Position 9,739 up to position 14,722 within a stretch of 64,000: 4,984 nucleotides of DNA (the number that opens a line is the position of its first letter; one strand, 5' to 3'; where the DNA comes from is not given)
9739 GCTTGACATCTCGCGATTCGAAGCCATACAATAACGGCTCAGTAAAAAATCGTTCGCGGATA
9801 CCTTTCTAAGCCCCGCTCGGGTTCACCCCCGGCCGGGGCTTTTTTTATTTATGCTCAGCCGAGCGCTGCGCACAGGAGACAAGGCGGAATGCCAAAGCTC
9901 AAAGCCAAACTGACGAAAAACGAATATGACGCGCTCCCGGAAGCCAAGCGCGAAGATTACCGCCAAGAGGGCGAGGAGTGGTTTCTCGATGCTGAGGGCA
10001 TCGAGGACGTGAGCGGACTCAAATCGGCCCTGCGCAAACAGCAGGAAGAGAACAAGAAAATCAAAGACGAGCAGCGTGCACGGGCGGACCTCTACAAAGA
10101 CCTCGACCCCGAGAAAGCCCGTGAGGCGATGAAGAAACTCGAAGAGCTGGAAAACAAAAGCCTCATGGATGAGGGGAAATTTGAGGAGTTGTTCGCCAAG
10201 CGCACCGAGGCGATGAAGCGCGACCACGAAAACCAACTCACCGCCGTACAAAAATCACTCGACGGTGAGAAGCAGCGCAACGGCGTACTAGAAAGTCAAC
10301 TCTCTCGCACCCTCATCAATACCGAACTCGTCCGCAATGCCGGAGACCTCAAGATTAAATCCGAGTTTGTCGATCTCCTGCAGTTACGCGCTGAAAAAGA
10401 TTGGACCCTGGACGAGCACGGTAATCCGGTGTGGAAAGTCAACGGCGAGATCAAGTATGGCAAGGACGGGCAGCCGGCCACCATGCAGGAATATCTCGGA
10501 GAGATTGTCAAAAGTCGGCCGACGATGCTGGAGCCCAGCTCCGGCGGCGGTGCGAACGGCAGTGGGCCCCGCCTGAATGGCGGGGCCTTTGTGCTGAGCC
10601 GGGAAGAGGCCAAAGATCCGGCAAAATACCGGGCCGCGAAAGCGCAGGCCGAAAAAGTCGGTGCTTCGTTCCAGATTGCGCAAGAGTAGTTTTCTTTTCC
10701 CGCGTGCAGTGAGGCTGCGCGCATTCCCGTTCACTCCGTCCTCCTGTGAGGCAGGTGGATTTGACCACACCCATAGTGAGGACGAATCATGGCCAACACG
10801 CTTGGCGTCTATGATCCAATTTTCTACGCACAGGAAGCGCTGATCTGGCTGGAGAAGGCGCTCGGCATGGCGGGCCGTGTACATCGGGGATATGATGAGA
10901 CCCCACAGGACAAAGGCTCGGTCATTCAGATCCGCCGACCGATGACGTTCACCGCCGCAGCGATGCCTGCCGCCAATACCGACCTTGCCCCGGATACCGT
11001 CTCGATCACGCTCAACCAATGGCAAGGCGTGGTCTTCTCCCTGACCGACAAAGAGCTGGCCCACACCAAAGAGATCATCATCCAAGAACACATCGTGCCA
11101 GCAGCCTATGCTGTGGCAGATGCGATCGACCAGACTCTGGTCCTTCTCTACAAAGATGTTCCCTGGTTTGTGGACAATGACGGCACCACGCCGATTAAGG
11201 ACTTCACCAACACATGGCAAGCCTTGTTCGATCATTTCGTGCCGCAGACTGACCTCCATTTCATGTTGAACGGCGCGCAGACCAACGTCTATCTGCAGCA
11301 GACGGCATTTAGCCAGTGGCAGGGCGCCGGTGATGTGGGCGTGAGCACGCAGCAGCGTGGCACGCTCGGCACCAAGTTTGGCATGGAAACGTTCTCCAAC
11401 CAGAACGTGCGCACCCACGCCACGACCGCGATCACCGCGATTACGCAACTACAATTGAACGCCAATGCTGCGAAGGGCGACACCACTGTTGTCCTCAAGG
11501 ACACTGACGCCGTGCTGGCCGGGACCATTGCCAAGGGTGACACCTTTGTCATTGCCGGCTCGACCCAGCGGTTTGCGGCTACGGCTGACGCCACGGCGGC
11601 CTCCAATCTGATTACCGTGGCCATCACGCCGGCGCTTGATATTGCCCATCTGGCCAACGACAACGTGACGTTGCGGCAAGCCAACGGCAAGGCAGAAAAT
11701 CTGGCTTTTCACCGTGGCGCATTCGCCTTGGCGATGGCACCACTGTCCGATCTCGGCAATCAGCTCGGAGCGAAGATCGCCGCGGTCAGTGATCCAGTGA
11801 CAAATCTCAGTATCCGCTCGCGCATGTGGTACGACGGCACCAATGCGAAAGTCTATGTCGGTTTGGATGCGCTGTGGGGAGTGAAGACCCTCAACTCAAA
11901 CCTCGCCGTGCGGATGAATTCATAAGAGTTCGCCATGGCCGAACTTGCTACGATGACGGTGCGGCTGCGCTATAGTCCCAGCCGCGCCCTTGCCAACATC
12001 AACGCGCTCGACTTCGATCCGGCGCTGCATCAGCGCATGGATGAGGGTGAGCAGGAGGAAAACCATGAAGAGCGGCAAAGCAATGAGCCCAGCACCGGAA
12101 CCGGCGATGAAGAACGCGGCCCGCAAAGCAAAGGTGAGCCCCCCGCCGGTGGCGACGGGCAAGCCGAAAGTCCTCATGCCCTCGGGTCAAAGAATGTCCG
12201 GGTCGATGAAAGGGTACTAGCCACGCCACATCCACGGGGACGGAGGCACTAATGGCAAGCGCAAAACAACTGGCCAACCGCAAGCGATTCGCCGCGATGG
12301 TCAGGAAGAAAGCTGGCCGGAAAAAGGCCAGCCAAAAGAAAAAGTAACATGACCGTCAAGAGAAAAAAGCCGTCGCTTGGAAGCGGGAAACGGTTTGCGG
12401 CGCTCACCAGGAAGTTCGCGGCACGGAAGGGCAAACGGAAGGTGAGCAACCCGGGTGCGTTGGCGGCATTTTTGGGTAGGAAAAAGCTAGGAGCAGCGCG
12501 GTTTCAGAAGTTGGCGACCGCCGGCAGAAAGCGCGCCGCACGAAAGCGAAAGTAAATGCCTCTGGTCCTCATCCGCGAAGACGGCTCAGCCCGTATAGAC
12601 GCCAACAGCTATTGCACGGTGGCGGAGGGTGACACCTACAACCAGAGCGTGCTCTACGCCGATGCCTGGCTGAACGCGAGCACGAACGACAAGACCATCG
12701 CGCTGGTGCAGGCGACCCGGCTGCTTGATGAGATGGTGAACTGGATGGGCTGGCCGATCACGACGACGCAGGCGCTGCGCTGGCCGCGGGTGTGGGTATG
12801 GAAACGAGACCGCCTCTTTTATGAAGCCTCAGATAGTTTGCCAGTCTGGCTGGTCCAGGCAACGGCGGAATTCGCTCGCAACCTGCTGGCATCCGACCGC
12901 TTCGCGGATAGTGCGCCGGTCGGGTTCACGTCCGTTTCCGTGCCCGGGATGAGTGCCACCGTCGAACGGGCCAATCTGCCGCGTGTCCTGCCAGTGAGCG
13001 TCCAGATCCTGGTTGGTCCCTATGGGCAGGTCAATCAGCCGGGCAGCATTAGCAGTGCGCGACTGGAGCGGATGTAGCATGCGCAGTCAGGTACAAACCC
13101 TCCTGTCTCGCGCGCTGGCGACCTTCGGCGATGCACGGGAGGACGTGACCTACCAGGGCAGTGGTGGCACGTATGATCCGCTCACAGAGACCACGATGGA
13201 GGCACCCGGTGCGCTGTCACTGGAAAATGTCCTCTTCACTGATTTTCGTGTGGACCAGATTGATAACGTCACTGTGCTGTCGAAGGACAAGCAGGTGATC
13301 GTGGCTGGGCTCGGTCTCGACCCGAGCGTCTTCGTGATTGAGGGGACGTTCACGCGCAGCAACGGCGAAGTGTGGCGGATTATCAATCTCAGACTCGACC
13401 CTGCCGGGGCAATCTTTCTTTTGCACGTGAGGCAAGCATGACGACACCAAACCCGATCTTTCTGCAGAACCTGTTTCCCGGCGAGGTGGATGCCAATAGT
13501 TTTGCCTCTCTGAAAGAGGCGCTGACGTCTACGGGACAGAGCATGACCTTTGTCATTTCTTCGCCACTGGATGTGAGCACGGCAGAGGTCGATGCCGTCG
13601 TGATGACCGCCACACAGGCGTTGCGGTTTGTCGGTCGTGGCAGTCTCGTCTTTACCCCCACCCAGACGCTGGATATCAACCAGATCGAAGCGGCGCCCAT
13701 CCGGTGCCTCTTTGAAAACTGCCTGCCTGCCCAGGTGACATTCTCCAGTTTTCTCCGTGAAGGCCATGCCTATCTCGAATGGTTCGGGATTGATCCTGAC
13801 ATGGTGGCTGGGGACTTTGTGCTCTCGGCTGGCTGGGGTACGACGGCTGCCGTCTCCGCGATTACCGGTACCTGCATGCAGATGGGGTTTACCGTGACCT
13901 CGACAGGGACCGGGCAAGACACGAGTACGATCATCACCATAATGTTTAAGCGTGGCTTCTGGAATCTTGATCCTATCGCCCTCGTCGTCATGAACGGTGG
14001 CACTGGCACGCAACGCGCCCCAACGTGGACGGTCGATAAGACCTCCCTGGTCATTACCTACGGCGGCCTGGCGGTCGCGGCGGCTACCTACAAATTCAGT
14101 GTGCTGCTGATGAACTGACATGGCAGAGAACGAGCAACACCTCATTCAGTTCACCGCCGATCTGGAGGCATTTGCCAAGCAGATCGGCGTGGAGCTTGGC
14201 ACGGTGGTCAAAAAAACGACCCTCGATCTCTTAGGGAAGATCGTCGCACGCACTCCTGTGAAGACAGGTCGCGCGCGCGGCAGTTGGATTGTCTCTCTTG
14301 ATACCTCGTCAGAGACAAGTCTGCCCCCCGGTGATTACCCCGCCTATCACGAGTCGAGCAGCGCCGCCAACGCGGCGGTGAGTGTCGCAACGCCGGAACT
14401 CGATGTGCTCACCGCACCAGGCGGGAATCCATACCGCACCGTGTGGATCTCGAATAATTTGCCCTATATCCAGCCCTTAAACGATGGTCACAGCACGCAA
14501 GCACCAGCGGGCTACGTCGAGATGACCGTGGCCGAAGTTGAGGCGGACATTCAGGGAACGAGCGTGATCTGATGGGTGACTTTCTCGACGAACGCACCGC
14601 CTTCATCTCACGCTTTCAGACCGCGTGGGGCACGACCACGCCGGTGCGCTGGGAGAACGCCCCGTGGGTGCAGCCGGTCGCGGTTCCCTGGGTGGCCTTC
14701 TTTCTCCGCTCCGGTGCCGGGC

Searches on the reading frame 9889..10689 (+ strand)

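Call 13: search_protein_families(library=phrogs, proteins=[window:9889-10689:+], max_evalue=0.001)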
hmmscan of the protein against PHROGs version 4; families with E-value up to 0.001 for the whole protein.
window:9889-10689:+ (266 aa): 2 families
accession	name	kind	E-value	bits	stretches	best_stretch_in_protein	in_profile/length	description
phrog_206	-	head and packaging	6.1e-30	105.8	1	4-250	2-246/263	head scaffolding protein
phrog_784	-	unknown function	1.2e-09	39.2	1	7-252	7-244/250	-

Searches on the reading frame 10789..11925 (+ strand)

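Call 13: search_protein_families(library=phrogs, proteins=[window:10789-11925:+], max_evalue=0.001)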
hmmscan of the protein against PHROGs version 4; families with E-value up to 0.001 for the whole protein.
window:10789-11925:+ (378 aa): 2 families
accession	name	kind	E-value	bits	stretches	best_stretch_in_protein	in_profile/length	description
phrog_283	-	head and packaging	1.1e-55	190.6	1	1-376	1-381/385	major head protein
phrog_1302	-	tail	0.00029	21.4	1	217-298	86-168/201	distal tail protein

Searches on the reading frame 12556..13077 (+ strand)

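Call 13: search_protein_families(library=phrogs, proteins=[window:12556-13077:+], max_evalue=0.001)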
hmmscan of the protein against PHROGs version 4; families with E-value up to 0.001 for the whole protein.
window:12556-13077:+ (173 aa): 1 family
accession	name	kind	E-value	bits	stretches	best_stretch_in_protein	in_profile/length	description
phrog_477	-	connector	1.2e-23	85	1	1-131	5-134/220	head-tail adaptor Ad1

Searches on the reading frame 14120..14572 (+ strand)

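Call 13: search_protein_families(library=phrogs, proteins=[window:14120-14572:+], max_evalue=0.001)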
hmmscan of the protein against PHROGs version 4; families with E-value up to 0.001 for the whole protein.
window:14120-14572:+ (150 aa): 4 families
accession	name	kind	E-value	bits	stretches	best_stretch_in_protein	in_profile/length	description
phrog_169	-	connector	7.3e-38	132.1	1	11-142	130-250/275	tail completion or Neck1 protein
phrog_17193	-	connector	1.7e-09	38.7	1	10-141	121-239/250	tail completion or Neck1 protein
phrog_5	-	connector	7.8e-07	30.1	1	11-134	101-187/239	tail completion or Neck1 protein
phrog_23749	-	unknown function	8e-05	23.6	1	11-59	4-52/67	-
